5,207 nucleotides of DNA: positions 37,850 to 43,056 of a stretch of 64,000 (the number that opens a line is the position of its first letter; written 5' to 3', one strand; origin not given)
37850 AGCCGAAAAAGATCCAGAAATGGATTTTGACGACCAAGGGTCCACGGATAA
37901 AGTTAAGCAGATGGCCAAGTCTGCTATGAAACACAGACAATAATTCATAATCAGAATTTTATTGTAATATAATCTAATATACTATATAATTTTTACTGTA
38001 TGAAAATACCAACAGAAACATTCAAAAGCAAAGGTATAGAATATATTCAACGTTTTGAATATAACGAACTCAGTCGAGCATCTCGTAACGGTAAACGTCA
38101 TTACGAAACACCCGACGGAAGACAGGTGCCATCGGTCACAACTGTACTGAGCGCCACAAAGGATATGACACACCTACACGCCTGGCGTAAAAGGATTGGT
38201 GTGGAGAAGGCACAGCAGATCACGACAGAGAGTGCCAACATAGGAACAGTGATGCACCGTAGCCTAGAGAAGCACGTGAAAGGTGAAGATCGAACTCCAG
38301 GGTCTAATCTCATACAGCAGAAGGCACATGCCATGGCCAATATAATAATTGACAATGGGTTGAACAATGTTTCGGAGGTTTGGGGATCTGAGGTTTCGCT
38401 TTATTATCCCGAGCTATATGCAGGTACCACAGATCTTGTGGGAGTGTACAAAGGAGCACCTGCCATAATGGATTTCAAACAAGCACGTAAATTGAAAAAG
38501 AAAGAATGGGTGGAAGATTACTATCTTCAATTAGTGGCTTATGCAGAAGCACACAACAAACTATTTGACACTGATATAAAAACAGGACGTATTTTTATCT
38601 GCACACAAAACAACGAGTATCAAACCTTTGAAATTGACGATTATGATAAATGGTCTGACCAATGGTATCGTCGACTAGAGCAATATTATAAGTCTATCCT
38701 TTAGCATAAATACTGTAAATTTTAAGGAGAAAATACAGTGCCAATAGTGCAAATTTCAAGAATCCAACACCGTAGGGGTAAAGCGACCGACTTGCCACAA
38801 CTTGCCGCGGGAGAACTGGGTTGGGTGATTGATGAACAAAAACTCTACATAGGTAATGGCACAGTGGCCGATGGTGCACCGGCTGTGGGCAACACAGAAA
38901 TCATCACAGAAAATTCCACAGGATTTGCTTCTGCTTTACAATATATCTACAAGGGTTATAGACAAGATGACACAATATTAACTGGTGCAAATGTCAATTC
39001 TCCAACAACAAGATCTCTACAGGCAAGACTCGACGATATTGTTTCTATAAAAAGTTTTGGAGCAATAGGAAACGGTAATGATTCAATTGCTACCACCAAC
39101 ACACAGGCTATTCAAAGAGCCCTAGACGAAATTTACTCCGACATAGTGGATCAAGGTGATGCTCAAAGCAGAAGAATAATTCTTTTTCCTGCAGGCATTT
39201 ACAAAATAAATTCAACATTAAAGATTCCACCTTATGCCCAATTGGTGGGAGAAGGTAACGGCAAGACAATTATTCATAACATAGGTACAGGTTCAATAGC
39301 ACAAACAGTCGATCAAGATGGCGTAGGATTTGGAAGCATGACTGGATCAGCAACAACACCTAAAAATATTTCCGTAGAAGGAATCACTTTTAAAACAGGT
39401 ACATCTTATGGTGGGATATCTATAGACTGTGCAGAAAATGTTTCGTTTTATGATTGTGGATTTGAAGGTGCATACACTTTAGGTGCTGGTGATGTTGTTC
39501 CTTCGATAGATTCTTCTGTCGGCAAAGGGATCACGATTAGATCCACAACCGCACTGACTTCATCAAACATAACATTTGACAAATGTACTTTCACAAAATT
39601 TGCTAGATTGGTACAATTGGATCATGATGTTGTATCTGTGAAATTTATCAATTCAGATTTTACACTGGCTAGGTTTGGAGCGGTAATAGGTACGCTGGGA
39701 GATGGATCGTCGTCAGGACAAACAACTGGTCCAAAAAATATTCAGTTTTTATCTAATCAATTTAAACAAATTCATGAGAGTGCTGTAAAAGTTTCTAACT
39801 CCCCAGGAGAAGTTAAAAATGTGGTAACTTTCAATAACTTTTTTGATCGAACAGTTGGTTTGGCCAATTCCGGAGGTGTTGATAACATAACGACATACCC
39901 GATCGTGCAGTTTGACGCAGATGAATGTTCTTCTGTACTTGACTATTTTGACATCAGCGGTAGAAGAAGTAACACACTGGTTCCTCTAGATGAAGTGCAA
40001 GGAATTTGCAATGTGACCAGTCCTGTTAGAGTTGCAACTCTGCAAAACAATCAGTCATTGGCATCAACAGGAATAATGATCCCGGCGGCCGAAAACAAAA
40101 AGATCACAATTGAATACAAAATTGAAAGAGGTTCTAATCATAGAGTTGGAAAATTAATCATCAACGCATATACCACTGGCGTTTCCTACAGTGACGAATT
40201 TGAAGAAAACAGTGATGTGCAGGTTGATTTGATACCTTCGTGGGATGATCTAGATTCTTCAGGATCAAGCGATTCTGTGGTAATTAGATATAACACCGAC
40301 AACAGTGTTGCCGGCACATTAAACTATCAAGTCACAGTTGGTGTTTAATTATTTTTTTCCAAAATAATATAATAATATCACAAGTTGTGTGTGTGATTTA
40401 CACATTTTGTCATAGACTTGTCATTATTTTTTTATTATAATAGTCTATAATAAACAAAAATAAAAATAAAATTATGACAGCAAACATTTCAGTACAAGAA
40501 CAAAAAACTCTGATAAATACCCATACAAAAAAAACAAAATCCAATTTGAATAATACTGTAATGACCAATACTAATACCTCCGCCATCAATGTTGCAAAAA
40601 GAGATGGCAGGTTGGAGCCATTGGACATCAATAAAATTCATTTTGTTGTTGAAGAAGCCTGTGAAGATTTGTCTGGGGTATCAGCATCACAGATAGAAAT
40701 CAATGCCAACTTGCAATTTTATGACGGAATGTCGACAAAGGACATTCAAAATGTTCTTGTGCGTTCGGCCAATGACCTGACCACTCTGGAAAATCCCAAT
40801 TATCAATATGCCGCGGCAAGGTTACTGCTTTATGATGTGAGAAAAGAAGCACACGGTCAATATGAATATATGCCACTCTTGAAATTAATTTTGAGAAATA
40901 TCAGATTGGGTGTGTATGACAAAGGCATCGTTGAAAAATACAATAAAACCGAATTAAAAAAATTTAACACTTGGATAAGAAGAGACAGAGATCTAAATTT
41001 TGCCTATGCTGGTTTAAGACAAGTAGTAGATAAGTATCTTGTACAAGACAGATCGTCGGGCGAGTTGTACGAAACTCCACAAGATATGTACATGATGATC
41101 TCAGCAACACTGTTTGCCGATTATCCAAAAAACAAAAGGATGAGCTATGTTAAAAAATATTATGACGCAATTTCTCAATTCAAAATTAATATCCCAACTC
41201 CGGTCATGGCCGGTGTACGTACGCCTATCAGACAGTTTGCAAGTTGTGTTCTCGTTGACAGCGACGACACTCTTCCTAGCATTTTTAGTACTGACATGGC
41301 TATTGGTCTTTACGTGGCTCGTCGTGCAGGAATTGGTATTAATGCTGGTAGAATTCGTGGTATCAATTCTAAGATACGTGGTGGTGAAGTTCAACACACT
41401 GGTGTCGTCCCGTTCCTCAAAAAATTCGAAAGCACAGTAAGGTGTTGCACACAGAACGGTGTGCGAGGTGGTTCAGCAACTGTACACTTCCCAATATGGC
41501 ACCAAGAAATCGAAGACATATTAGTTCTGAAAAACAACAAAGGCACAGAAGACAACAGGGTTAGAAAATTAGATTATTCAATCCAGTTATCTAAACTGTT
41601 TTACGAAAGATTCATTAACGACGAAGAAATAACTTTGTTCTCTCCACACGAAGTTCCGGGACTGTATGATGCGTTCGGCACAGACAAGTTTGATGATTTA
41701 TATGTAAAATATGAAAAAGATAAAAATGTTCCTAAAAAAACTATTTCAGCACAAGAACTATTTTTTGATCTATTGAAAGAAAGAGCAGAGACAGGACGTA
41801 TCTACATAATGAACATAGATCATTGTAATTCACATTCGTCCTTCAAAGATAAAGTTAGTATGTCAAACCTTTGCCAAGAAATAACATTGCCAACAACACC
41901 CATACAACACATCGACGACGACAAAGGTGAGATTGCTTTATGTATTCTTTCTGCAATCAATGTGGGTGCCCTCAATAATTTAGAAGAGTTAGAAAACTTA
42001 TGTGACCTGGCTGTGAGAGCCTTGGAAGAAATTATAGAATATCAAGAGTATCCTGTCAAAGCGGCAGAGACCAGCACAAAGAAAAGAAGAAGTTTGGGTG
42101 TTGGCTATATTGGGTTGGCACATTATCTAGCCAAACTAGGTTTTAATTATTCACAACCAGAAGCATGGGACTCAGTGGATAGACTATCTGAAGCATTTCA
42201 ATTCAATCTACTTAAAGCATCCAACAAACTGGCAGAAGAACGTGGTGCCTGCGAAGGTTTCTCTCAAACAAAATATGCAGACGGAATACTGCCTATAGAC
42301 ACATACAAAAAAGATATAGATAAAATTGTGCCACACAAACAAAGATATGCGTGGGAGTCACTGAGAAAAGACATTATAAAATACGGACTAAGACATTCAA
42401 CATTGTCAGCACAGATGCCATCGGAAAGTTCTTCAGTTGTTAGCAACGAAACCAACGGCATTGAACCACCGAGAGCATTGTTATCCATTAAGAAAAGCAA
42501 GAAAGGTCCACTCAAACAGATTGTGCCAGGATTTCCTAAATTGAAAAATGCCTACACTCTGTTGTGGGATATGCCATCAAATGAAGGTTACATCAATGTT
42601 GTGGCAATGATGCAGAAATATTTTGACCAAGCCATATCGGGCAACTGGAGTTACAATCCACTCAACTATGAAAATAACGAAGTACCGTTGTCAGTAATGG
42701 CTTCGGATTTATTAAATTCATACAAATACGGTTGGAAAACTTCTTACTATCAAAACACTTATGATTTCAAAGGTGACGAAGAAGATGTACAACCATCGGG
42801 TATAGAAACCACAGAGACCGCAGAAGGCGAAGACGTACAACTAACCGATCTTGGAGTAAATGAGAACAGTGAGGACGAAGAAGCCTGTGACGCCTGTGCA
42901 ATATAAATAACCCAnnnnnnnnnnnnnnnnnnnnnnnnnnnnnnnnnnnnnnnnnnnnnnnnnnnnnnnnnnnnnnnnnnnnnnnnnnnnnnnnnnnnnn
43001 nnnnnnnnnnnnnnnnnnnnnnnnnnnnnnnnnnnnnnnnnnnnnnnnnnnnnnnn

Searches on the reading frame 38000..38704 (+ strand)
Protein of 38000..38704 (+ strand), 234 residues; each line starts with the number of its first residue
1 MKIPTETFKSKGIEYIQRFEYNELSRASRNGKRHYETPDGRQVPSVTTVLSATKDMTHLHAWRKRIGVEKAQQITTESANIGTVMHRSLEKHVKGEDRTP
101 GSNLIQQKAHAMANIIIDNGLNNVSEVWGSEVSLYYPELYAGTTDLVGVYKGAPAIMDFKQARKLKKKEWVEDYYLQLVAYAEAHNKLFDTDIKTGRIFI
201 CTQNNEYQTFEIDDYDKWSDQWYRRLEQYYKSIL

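Call 58: search_protein_families(library=pfam, proteins=[window:38000-38704:+], max_evalue=0.001)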
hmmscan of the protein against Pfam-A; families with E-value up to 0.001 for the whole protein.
window:38000-38704:+ (234 aa): 1 family
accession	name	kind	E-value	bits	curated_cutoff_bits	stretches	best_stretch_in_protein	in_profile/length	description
PF12705.13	PDDEXK_1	-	0.00012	22.5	22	0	142-228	126-219/247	PD-(D/E)XK nuclease superfamily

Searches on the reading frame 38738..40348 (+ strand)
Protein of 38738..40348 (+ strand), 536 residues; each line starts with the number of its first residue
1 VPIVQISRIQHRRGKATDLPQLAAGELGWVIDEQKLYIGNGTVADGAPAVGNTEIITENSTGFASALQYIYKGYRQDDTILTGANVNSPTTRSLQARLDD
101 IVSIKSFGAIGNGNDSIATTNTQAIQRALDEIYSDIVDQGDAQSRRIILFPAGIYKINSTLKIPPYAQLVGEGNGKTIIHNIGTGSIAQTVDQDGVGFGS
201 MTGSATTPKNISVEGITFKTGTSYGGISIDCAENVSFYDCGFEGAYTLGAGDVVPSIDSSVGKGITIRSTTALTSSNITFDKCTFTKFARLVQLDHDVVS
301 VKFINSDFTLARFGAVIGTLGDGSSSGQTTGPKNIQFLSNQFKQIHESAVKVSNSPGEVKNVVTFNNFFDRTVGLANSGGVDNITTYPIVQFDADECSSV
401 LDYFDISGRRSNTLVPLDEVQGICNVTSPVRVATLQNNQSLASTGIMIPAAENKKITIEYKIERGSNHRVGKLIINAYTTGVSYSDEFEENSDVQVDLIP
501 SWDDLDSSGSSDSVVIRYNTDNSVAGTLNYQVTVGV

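Call 16: search_protein_families(library=phrogs, proteins=[window:38738-40348:+], max_evalue=0.001)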
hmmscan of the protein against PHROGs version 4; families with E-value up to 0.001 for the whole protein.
window:38738-40348:+ (536 aa): 0 families

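Call 58: search_protein_families(library=pfam, proteins=[window:38738-40348:+], max_evalue=0.001)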
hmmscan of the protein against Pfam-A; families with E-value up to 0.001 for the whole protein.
window:38738-40348:+ (536 aa): 2 families
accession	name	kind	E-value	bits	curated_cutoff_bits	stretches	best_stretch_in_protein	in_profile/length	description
PF18454.7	Mtd_N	-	1.1e-09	38.5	26.3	1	9-42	1-36/37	Major tropism determinant N-terminal domain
PF12708.12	Pect-lyase_RHGA_epim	-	1.7e-08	35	27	1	102-244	2-136/213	Rhamnogalacturonase A/epimerase, pectate lyase-like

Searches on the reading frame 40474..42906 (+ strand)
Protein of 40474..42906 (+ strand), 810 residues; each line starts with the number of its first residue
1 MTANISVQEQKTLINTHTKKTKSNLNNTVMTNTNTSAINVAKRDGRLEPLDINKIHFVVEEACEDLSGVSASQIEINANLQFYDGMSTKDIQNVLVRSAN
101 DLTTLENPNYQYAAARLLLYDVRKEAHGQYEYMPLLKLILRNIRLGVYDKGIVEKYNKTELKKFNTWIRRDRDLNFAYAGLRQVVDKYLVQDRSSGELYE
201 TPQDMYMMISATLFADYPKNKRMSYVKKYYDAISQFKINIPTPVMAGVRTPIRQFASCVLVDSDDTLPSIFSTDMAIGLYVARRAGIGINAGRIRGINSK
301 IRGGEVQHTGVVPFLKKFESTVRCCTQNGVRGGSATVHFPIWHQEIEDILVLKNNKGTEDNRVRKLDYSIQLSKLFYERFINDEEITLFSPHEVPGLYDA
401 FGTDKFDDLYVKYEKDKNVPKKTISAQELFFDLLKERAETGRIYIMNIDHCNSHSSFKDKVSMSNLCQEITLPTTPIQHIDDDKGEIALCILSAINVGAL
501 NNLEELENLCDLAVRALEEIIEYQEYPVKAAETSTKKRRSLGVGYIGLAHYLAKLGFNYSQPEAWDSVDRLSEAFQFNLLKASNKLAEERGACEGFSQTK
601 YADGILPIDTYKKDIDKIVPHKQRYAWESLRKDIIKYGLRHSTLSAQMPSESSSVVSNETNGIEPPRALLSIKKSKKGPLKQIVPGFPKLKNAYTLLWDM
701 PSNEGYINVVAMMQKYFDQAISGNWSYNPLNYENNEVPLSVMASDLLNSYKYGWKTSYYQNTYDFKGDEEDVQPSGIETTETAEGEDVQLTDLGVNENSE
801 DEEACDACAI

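Call 16: search_protein_families(library=phrogs, proteins=[window:40474-42906:+], max_evalue=0.001)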
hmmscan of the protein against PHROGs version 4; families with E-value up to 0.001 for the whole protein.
window:40474-42906:+ (810 aa): 9 families
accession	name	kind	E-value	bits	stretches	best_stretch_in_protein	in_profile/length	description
phrog_84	-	DNA, RNA and nucleotide metabolism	0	1123.9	1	17-809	42-795/975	ribonucleoside-diphosphate reductase large subunit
phrog_3987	-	DNA, RNA and nucleotide metabolism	4.6e-178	593.6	1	37-499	3-462/467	ribonucleotide reductase large subunit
phrog_3844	-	moron, auxiliary metabolic gene and host takeover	1.9e-147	492.9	1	340-809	1-450/451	NrdA-like aerobic NDP reductase large subunit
phrog_36555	-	DNA, RNA and nucleotide metabolism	6.8e-72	241.9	1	626-785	2-162/172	ribonucleotide reductase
phrog_22953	-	DNA, RNA and nucleotide metabolism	1.1e-19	72.3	1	291-467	4-201/201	ribonucleotide reductase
phrog_6132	-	DNA, RNA and nucleotide metabolism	5.9e-15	56.4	1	145-329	109-289/530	ribonucleotide reductase large subunit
phrog_12229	-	DNA, RNA and nucleotide metabolism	9.6e-09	35.2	1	200-328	24-148/577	ribonucleotide reductase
phrog_30939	-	DNA, RNA and nucleotide metabolism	1e-07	31.3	1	433-593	629-793/977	ribonucleotide reductase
phrog_367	-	DNA, RNA and nucleotide metabolism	5.7e-05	22.5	1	324-577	275-491/701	ribonucleotide reductase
